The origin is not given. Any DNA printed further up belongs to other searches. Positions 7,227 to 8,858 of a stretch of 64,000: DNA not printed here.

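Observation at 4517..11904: Second, minus-strand operon of the same cohesin-dockerin family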

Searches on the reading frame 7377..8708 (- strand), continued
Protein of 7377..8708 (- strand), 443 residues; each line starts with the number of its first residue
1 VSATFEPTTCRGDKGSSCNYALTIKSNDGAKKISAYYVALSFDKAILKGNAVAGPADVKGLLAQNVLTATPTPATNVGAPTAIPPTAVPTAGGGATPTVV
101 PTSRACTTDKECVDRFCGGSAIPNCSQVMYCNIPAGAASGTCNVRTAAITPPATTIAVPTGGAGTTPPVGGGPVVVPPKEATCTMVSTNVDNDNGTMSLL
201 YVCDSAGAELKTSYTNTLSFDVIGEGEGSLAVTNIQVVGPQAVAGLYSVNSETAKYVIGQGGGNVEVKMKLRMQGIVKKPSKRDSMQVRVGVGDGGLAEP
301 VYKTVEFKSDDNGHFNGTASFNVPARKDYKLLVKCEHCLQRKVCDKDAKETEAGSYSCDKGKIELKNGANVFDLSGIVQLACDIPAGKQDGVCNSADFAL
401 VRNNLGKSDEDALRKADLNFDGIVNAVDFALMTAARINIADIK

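Call 45: search_protein_families(library=pfam, proteins=[L007:463-1704:+, L009:2728-3858:+, L011:1024-2286:+, L016:7287-8567:+, L021:5731-7032:+, L012:6588-8537:+, L018:6837-8534:+, L013:531-2240:+, L019:1520-2833:+, L008:7224-8882:+], max_evalue=0.1)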
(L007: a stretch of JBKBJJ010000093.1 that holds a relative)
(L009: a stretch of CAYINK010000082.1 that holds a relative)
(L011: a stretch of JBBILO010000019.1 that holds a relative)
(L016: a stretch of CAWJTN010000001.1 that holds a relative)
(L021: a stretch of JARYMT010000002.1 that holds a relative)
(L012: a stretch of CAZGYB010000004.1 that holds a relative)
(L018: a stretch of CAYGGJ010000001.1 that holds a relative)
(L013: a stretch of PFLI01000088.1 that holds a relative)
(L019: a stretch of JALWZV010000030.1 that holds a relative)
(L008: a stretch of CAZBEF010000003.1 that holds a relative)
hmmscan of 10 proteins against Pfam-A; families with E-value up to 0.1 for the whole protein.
L007:463-1704:+ (413 aa): 2 families
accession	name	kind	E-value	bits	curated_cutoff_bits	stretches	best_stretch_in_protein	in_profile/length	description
PF00404.24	Dockerin_1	-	5.8e-08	33.2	22.9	1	359-406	6-56/57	Dockerin type I domain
PF00963.24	Cohesin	-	5.5e-06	27.1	24.1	1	83-167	29-114/139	Cohesin domain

L009:2728-3858:+ (376 aa): 2 families
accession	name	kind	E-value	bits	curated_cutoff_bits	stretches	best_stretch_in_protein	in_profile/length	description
PF00404.24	Dockerin_1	-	1.2e-09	38.6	22.9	1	321-368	6-56/57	Dockerin type I domain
PF23608.1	Ig_ILCR1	-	0.028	14.9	27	1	217-278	31-96/114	ILCR1 Ig-like domain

L011:1024-2286:+ (420 aa): 1 family
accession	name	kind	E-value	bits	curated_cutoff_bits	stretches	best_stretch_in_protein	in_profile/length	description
PF00404.24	Dockerin_1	-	8.6e-07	29.5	22.9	1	366-413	6-56/57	Dockerin type I domain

L016:7287-8567:+ (426 aa): 3 families
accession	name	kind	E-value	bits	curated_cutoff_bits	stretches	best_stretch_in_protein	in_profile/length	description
PF00404.24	Dockerin_1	-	9.4e-07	29.4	22.9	1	370-418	5-56/57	Dockerin type I domain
PF00963.24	Cohesin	-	0.00026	21.7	24.1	1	57-168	5-117/139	Cohesin domain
PF05737.18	Collagen_bind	-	0.04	14.6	27.5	1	87-175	21-114/131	Collagen binding domain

L021:5731-7032:+ (433 aa): 3 families
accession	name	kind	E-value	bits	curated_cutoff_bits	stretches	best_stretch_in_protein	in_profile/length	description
PF00404.24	Dockerin_1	-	4.7e-07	30.4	22.9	1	380-427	6-56/57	Dockerin type I domain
PF00041.27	fn3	-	0.043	14.5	25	1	265-321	23-65/84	Fibronectin type III domain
PF21916.1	mtd_2nd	-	0.068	13.9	24.6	0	292-350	24-81/115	Mtd second domain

L012:6588-8537:+ (649 aa): 0 families

L018:6837-8534:+ (565 aa): 1 family
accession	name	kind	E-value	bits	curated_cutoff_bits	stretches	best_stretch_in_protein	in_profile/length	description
PF00404.24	Dockerin_1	-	4.3e-06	27.3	22.9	1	509-556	6-56/57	Dockerin type I domain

L013:531-2240:+ (569 aa): 1 family
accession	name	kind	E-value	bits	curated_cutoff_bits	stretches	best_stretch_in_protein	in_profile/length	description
PF00404.24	Dockerin_1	-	0.0094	16.6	22.9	1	517-558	11-54/57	Dockerin type I domain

L019:1520-2833:+ (437 aa): 2 families
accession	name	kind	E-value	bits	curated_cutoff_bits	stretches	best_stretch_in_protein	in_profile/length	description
PF00404.24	Dockerin_1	-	1.1e-06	29.2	22.9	1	374-426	1-51/57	Dockerin type I domain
PF22346.2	CARDS_D3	-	0.012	16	27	1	42-120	22-99/142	ADP-ribosylating toxin CARDS, C-terminal beta-trefoil domain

L008:7224-8882:+ (552 aa): 3 families
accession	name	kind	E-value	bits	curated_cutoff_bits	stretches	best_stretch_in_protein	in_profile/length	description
PF00404.24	Dockerin_1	-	0.00012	22.6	22.9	1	497-545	5-56/57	Dockerin type I domain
PF13473.12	Cupredoxin_1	-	0.042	14.3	27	0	16-78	2-65/104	Cupredoxin-like domain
PF06280.18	fn3_5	-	0.065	14.4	27.6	1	27-71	40-86/112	Fn3-like domain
